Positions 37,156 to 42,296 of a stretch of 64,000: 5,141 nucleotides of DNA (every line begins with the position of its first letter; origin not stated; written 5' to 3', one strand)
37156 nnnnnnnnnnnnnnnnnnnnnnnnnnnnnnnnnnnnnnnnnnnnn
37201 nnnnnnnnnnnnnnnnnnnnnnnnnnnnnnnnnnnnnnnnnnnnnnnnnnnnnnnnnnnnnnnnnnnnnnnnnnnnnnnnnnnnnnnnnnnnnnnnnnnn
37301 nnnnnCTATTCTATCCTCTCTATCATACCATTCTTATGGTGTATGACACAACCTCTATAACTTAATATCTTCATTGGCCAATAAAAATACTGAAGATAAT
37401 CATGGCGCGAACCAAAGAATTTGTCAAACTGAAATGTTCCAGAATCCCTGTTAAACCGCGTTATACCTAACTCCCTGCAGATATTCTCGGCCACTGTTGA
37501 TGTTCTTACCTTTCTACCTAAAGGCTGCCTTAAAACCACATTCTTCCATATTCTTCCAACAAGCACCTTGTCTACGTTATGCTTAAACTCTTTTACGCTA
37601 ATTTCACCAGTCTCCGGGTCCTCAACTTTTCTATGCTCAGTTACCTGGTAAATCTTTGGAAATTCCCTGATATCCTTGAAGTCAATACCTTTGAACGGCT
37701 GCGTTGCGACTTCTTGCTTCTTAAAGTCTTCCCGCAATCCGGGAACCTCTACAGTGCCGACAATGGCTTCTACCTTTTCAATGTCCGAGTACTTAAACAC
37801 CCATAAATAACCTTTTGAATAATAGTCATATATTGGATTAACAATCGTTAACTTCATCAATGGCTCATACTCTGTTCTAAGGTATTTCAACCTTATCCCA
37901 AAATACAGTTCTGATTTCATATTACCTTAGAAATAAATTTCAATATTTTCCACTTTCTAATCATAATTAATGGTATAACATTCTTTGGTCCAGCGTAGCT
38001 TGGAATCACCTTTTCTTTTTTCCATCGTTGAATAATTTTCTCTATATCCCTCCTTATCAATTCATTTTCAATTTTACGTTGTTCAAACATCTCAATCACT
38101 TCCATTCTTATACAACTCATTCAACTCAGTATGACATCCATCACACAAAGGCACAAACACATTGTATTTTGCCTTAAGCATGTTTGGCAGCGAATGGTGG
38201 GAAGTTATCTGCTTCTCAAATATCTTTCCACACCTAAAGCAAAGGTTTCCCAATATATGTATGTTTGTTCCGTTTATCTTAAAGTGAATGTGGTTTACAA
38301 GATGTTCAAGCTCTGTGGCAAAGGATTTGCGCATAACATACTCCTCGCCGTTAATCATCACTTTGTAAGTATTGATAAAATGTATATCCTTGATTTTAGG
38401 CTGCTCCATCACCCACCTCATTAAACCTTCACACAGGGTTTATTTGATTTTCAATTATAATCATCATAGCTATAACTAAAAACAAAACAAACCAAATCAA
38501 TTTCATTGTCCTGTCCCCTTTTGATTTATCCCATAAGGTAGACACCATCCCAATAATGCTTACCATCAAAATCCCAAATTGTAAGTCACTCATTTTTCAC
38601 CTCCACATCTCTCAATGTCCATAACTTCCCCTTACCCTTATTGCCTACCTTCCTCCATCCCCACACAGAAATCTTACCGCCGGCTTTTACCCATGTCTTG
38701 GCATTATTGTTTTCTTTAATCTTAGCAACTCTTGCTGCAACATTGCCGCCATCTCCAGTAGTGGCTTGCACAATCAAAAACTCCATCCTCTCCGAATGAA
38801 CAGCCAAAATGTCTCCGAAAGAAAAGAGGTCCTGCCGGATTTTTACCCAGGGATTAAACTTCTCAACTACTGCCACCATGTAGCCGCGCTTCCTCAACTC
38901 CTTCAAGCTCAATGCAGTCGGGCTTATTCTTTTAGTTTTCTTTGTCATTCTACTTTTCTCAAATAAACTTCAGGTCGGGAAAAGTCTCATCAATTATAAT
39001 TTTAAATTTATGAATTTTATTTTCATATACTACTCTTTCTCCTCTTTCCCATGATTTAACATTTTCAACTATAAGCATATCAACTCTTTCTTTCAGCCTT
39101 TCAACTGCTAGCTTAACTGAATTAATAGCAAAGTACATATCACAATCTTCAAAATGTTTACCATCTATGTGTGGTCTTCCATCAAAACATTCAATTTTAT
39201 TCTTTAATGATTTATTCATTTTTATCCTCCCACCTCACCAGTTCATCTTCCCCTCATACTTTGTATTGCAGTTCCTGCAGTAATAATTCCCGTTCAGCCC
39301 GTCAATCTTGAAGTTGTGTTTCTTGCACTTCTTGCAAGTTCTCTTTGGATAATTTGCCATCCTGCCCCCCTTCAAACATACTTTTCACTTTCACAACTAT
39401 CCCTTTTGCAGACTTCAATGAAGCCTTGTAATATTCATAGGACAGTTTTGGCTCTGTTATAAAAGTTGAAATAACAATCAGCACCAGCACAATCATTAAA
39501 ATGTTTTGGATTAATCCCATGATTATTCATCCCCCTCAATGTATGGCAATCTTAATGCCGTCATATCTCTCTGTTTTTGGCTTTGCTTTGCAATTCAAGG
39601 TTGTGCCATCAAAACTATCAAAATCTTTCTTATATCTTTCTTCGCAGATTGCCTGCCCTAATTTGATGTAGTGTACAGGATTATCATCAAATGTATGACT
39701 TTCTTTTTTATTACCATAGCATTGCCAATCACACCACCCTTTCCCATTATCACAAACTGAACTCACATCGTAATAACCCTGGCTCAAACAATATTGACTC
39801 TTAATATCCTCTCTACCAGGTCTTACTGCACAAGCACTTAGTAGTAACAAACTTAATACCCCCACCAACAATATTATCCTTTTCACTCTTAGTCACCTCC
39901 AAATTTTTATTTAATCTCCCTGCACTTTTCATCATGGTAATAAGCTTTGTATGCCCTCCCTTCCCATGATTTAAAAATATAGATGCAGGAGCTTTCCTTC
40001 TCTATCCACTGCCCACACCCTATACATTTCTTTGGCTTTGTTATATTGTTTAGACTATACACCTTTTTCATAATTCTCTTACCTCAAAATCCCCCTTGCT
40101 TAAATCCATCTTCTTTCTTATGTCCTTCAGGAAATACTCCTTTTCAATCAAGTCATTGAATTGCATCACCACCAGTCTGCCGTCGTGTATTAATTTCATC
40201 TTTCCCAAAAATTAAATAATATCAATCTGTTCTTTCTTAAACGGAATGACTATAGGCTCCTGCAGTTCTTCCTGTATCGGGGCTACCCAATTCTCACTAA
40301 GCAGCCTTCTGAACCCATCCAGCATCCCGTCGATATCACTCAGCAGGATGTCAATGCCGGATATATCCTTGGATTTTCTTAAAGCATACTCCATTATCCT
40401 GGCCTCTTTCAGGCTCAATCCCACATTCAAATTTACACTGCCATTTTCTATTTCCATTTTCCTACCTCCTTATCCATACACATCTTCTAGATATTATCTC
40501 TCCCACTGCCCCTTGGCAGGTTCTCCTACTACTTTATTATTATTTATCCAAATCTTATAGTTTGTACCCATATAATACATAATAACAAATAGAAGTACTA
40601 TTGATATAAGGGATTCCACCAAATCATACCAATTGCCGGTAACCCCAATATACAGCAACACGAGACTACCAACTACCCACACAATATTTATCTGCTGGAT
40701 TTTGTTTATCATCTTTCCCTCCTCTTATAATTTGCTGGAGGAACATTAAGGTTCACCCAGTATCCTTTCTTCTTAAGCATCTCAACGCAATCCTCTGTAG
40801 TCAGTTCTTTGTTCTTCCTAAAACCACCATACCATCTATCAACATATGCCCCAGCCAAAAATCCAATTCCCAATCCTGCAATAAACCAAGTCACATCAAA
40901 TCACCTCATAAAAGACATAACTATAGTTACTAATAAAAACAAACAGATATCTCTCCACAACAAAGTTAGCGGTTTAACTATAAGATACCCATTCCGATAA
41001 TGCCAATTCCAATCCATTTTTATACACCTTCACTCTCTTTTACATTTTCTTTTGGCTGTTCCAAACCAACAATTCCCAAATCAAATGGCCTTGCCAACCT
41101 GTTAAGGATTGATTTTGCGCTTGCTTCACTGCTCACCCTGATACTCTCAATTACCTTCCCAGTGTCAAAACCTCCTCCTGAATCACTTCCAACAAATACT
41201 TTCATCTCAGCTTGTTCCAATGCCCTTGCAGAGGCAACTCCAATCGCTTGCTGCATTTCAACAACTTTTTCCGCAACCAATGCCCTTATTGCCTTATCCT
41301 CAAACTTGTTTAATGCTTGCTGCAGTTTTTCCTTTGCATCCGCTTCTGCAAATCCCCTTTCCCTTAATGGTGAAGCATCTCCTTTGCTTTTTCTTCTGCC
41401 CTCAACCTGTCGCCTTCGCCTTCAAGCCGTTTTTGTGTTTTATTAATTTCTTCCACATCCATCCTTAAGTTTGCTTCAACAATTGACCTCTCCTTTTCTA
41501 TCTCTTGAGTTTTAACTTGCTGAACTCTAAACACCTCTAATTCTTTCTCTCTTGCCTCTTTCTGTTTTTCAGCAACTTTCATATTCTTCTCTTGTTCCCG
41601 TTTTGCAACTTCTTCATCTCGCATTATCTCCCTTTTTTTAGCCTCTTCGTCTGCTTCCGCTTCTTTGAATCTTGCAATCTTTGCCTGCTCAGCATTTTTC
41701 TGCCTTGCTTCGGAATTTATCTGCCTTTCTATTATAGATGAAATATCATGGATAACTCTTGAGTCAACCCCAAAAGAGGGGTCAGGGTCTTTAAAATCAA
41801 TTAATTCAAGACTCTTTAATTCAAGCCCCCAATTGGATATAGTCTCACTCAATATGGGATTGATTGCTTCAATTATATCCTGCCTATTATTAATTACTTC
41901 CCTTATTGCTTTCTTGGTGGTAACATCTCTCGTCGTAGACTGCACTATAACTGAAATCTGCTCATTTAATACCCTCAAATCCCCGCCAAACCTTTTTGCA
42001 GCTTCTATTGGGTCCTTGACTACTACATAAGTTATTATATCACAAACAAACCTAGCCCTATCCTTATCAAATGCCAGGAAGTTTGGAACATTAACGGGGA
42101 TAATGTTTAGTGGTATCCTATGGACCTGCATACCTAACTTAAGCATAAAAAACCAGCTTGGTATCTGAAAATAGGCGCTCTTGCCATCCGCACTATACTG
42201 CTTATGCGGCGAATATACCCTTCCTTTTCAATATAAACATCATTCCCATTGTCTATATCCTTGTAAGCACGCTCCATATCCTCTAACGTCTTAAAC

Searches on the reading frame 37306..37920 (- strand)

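Call 41: search_protein_families(library=pfam, proteins=[window:37306-37920:-], max_evalue=5)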
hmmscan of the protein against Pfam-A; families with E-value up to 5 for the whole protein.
window:37306-37920:- (204 aa): 1 family
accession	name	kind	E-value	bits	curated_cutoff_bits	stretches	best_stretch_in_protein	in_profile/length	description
PF22881.1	FilE_C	-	0.17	11.9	27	1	175-198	85-109/166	FilE, C-terminal domain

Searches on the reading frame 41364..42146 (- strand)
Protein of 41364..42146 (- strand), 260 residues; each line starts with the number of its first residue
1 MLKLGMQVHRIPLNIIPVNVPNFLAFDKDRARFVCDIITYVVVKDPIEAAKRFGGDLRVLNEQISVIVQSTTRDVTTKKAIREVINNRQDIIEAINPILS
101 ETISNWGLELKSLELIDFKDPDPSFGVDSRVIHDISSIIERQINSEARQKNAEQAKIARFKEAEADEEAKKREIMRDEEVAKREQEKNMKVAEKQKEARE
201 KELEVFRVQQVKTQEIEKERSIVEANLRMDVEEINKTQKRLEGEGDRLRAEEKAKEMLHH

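Call 16: search_protein_families(library=phrogs, proteins=[window:41364-42146:-], max_evalue=0.01)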
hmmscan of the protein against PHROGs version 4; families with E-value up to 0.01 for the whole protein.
window:41364-42146:- (260 aa): 0 families

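Call 41: search_protein_families(library=pfam, proteins=[window:41364-42146:-], max_evalue=5)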
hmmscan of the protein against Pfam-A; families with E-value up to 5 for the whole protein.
window:41364-42146:- (260 aa): 5 families
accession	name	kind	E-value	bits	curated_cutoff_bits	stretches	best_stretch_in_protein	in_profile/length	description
PF01145.31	Band_7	-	2.5e-07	31.4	23.6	1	7-154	34-174/176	SPFH domain / Band 7 family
PF15861.10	partial_CstF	-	0.41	10.9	27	1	80-109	17-45/62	Partial cleavage stimulation factor domain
PF22052.2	DUF6937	-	0.67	9.7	27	1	182-229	27-75/228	Domain of unknown function (DUF6937)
PF19802.4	DUF6285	-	0.92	10.7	28.1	1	128-174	10-56/91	Domain of unknown function (DUF6285)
PF18760.7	ART-PolyVal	-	1.4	10.1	31.2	1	146-213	67-132/140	ADP-Ribosyltransferase in polyvalent proteins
